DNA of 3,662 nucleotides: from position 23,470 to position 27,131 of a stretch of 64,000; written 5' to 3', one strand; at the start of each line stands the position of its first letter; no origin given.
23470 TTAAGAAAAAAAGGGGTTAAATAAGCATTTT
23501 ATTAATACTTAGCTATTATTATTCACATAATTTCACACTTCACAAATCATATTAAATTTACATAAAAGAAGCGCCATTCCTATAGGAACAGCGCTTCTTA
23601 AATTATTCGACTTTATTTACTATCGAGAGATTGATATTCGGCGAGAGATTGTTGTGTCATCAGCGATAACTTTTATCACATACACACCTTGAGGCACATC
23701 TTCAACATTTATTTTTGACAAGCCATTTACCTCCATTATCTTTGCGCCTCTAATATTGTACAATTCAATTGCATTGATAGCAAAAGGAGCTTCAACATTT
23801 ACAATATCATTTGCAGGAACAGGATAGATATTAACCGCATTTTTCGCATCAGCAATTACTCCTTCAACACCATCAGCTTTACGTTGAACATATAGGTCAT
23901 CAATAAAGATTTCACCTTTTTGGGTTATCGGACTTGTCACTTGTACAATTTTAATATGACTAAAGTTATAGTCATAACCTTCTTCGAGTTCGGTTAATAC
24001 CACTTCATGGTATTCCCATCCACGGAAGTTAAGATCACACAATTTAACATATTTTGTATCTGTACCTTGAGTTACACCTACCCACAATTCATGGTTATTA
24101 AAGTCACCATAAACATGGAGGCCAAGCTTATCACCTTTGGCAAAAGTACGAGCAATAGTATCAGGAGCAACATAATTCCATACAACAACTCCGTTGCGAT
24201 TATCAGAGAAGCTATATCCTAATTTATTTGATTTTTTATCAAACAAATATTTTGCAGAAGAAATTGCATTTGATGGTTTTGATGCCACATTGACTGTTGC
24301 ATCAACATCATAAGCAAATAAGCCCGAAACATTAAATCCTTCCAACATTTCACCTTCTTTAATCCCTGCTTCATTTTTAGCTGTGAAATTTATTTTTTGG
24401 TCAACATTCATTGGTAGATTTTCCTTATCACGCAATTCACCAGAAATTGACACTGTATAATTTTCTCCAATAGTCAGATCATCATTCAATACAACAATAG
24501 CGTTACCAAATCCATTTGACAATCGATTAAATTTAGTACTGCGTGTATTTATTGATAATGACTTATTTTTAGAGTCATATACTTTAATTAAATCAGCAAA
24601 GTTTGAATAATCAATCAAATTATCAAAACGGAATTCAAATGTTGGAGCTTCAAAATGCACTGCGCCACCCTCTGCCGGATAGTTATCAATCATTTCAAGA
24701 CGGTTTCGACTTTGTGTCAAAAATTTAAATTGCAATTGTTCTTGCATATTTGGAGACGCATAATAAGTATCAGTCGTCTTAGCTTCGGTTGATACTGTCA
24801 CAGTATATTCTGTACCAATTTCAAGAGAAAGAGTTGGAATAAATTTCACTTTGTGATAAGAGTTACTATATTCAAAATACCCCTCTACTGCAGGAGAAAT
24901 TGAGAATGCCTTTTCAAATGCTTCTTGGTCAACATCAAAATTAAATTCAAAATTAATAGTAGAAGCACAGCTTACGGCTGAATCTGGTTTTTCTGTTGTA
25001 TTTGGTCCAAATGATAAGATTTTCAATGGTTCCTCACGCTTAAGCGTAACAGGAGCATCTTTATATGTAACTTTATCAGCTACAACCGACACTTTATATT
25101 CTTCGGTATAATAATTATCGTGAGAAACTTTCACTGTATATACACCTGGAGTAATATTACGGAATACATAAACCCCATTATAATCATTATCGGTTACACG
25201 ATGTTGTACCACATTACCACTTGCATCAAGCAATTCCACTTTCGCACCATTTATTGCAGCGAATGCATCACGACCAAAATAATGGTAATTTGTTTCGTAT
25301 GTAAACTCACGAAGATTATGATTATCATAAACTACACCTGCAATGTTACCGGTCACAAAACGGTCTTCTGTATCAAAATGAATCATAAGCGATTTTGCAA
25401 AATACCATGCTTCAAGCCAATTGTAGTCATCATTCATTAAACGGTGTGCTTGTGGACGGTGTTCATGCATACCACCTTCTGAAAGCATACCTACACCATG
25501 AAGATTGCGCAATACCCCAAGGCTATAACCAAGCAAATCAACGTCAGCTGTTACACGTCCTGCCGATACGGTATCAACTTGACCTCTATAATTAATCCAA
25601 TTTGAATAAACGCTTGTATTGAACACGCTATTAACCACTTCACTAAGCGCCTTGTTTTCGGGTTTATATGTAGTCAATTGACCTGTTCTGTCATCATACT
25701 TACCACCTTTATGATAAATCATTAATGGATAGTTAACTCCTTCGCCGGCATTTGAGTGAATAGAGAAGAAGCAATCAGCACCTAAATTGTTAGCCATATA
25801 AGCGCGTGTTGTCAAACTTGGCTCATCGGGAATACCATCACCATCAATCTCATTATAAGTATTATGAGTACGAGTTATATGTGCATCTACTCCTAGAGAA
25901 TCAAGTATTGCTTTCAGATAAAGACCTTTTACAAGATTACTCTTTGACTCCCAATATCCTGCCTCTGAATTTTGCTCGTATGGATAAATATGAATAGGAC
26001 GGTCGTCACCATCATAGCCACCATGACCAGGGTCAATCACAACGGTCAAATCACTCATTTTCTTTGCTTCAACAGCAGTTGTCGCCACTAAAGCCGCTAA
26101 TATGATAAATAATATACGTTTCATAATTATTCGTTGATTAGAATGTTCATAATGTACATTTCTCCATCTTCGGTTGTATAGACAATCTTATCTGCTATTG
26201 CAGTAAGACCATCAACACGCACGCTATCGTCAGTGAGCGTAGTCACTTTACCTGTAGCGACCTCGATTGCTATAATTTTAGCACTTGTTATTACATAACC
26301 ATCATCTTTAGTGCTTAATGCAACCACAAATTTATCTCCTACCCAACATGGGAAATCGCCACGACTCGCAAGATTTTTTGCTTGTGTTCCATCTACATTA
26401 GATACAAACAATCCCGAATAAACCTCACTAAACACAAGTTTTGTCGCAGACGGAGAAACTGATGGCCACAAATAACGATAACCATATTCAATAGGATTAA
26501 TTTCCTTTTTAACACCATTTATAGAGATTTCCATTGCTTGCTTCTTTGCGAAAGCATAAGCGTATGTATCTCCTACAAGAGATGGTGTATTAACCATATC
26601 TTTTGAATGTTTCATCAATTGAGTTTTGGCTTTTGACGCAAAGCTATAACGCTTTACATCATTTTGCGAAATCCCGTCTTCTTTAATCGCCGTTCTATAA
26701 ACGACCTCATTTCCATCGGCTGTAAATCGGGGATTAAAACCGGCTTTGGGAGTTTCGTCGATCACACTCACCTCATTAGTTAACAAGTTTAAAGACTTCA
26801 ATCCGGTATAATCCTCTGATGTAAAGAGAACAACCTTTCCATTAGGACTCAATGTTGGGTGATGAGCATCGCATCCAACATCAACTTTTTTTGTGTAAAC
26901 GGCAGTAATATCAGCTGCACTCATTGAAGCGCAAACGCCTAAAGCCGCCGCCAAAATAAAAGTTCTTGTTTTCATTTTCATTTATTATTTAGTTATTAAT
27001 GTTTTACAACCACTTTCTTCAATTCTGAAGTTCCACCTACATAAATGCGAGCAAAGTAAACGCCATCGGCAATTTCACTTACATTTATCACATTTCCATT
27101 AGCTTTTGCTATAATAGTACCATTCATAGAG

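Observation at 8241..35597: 27-kb co-directional supercluster linking T9SS-exported wall-degrading enzymes to a MurNAc import and catabolism operon: candidate system for harvesting foreign peptidoglycan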

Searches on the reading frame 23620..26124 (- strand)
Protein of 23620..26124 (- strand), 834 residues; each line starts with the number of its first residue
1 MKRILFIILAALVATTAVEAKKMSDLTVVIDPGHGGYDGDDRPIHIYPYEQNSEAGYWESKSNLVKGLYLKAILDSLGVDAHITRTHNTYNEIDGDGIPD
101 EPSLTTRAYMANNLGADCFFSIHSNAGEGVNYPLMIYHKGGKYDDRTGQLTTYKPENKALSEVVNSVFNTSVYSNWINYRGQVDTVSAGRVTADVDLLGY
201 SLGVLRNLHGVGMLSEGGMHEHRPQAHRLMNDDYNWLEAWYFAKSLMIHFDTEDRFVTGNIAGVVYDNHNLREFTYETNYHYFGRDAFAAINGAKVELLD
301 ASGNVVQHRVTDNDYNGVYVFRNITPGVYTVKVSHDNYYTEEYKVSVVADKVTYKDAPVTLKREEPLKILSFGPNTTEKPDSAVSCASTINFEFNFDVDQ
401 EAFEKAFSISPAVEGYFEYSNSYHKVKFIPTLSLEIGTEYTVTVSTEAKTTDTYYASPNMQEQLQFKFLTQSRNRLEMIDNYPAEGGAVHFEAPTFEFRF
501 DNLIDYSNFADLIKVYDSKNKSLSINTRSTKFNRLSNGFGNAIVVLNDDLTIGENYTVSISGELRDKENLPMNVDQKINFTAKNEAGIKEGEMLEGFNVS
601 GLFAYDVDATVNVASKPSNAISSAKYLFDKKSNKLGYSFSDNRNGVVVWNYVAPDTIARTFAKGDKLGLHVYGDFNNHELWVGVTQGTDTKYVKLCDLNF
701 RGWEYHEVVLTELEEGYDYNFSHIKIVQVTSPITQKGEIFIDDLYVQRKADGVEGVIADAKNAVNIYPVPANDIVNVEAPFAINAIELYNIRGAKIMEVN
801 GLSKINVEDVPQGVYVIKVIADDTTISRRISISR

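Call 4: search_protein_families(library=pfam, proteins=[window:23620-26124:-], max_evalue=0.01)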
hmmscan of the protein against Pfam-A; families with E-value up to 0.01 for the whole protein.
window:23620-26124:- (834 aa): 11 families
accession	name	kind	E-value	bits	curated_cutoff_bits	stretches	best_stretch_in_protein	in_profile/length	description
PF01520.23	Amidase_3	-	2.5e-13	50.9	27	1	28-235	1-161/174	N-acetylmuramoyl-L-alanine amidase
PF18962.6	Por_Secre_tail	-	8.5e-12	45.6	27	1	766-832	1-75/75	Secretion system C-terminal sorting domain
PF13205.12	Big_5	-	2.3e-10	41.5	23.6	1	382-470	17-105/105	Bacterial Ig-like domain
PF13620.12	CarboxypepD_reg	-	2.9e-09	37.6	32.3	1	289-354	12-76/82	Carboxypeptidase regulatory-like domain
PF17210.9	SdrD_B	-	1.4e-07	32.1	29.7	1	290-341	23-72/112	SdrD B-like domain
PF07495.19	Y_Y_Y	-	0.00046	20.5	26.6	0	310-345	22-57/65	Y_Y_Y domain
PF09430.16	EMC7_beta-sandw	-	0.00059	20.4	26.6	1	308-360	20-71/122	ER membrane protein complex subunit 7, beta-sandwich domain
PF17802.7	SpaA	-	0.0019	18.8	23.1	1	290-353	15-82/91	Prealbumin-like fold domain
PF23623.1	GBD_IRG7_N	-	0.0038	17.8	27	0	296-337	40-82/95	IRG7 N-terminal galactose binding domain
PF09912.14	DUF2141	-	0.0048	17.2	24.4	0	300-337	26-64/112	Uncharacterized protein conserved in bacteria (DUF2141)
PF09092.17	Lyase_N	-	0.0059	16.9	26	0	696-751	102-154/166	Lyase, N terminal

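Call 6: search_protein_families(library=ncbifam, proteins=[window:23620-26124:-], max_evalue=0.001)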
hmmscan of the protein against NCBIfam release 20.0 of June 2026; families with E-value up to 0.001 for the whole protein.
window:23620-26124:- (834 aa): 4 families
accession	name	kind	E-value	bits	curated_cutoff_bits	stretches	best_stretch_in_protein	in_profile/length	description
TIGR04183.1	Por_Secre_tail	domain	6.3e-13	48.5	23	1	766-832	1-71/72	T9SS type A sorting domain-containing protein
TIGR02883.1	spore_cwlD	equivalog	7.8e-07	29.4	221.55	1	28-126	3-94/189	N-acetylmuramoyl-L-alanine amidase CwlD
NF052644.1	T9SS_DNase_Rie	equivalog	2.1e-06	27.3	260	1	734-830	155-248/251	T9SS-dependent surface endonuclease, AS87_RS02955 family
NF052345.1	S_layer_anammox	exception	2.3e-05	22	1400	1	289-448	1326-1462/1596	Kustd1514 family S-layer glycoprotein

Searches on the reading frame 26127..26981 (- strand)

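Call 4: search_protein_families(library=pfam, proteins=[window:26127-26981:-], max_evalue=0.01)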
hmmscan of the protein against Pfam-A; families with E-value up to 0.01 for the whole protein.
window:26127-26981:- (284 aa): 1 family
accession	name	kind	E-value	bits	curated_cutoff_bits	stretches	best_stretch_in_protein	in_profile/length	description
PF07676.18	PD40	-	4.6e-05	23.7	20.9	0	40-56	12-28/38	WD40-like Beta Propeller Repeat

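Call 6: search_protein_families(library=ncbifam, proteins=[window:26127-26981:-], max_evalue=0.001)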
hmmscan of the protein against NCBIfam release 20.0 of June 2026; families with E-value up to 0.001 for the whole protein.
window:26127-26981:- (284 aa): 1 family
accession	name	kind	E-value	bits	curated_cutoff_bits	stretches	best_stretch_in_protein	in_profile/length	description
TIGR02800.1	propeller_TolB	equivalog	1.5e-06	27.4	343.15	0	42-126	196-278/418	Tol-Pal system beta propeller repeat protein TolB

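Call 90: search_protein_families(library=padloc, proteins=[window:26127-26981:-], max_evalue=0.01)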
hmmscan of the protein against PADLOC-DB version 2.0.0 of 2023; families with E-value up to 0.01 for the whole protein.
window:26127-26981:- (284 aa): 0 families
